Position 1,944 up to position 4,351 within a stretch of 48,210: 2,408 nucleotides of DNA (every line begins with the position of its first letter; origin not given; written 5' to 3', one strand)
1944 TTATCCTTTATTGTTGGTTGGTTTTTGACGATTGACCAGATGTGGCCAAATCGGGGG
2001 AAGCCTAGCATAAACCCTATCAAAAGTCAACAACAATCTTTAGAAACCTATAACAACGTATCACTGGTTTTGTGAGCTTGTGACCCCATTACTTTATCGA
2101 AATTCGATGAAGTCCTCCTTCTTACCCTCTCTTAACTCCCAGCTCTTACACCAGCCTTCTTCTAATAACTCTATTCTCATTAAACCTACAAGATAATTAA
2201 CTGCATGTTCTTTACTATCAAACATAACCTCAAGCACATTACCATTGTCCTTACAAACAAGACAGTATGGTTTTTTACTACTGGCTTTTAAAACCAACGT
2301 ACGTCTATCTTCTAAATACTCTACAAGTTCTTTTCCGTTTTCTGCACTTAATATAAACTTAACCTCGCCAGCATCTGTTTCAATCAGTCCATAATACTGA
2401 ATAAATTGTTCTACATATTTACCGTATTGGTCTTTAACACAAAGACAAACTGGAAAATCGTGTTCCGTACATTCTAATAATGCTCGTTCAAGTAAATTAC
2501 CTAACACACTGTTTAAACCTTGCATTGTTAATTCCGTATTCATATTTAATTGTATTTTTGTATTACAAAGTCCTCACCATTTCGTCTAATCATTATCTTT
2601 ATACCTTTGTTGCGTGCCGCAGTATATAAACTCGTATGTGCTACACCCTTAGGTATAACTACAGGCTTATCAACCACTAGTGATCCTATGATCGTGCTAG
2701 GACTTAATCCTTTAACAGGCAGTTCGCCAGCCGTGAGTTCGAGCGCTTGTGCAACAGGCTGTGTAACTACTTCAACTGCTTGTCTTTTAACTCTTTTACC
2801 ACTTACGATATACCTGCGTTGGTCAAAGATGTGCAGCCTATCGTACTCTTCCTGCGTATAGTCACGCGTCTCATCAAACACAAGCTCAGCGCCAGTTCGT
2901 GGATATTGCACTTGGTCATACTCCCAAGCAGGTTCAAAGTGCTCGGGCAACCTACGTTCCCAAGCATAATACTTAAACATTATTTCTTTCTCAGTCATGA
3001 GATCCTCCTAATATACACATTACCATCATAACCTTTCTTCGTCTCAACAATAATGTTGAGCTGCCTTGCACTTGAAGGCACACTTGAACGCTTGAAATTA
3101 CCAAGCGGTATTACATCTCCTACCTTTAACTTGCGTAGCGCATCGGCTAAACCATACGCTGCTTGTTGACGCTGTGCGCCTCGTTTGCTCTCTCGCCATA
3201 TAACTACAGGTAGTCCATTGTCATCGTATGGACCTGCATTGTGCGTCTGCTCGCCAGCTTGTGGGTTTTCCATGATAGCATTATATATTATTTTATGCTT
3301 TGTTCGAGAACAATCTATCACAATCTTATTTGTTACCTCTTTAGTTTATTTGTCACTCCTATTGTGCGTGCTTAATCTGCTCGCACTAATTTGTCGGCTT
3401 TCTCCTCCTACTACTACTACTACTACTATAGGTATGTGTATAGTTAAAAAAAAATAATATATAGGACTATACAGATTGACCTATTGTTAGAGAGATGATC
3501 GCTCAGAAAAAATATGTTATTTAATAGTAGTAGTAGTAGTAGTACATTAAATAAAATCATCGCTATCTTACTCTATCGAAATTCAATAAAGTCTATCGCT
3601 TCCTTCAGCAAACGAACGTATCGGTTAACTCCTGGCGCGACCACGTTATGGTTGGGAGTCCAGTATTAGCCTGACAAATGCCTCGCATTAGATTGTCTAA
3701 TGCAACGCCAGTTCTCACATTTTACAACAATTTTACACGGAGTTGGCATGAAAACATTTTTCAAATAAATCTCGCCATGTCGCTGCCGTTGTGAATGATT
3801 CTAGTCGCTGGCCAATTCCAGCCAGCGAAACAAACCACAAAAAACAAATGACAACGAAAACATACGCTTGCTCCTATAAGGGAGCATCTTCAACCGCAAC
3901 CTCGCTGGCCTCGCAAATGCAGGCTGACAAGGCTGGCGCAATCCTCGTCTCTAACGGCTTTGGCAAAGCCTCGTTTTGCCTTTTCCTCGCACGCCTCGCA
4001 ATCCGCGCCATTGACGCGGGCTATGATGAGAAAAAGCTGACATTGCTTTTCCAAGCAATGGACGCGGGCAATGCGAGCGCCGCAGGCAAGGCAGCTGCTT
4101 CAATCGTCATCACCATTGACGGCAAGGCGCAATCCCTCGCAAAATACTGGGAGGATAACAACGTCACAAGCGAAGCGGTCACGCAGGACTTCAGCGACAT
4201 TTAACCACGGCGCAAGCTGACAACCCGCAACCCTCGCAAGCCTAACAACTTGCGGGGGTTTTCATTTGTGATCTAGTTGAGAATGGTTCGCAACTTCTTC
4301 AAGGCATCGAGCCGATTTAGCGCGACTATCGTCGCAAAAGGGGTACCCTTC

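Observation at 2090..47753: A 24-bp near-palindrome, 12 copies, marking gene junctions around the whole genome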

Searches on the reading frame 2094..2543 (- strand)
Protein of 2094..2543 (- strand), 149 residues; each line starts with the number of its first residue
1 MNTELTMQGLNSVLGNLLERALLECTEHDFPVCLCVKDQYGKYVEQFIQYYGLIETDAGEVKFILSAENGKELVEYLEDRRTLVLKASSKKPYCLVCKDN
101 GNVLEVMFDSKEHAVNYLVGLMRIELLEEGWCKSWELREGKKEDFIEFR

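Call 91: search_protein_families(library=pfam, proteins=[window:2094-2543:-], max_evalue=5)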
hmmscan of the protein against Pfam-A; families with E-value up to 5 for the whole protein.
window:2094-2543:- (149 aa): 1 family
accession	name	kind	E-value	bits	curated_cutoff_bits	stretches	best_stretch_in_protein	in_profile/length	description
PF23135.2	TRI4_N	-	0.041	14.3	27.8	1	61-79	22-40/61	TRI4 N-terminal domain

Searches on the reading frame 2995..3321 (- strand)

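Call 91: search_protein_families(library=pfam, proteins=[window:2995-3321:-], max_evalue=5)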
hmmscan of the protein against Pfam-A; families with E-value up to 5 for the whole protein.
window:2995-3321:- (108 aa): 1 family
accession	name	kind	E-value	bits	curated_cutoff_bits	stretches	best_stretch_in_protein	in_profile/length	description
PF25513.1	P2_C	-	0.2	12.1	25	1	39-103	50-113/120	Viral coat protein P2 C-terminal domain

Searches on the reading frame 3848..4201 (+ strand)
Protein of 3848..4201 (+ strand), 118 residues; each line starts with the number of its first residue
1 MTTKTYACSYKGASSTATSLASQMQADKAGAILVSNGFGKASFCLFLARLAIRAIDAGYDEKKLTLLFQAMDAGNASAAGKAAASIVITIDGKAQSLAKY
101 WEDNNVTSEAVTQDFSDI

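Call 62: find_homologous_proteins(query=window:3848-4201:+, max_evalue=0.001)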
Query seq(118 aa) (118 aa): 4 proteins with E <= 0.001 among 27 candidates.
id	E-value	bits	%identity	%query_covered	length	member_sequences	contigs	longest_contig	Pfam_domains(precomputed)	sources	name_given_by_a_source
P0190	1.3e-60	220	94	96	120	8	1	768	-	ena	-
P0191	6.1e-59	215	93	96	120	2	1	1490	-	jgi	-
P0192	3.8e-55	202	88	97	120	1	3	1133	-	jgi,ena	-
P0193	8.1e-40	153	92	72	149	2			-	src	-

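Call 73: predict_structure(alignment_id=A4)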
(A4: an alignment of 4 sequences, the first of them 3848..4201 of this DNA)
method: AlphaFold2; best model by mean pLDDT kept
length: 118 residues; sequences in the alignment: 4
mean_pLDDT: 45.3   pTM: 0.36
mean pLDDT of the five models: 45.3, 42.5, 40.7, 40.0, 36.7
residues with pLDDT >= 90: 0; 70-90: 0; 50-70: 33; < 50: 85
segments of 3 or more residues with pLDDT < 50: 1-20, 23-42, 72-98, 105-118
pLDDT, mean of each block of 10 residues (from residue 1): 37 45 46 42 53 53 54 46 46 49 43 26
secondary structure, 60 per line:
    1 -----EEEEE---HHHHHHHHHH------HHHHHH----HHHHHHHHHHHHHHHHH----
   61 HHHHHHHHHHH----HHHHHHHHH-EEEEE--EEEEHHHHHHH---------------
elements in order: E6-10 H14-23 H30-35 H40-56 H61-71 H76-84 E86-90 E93-96 H97-103
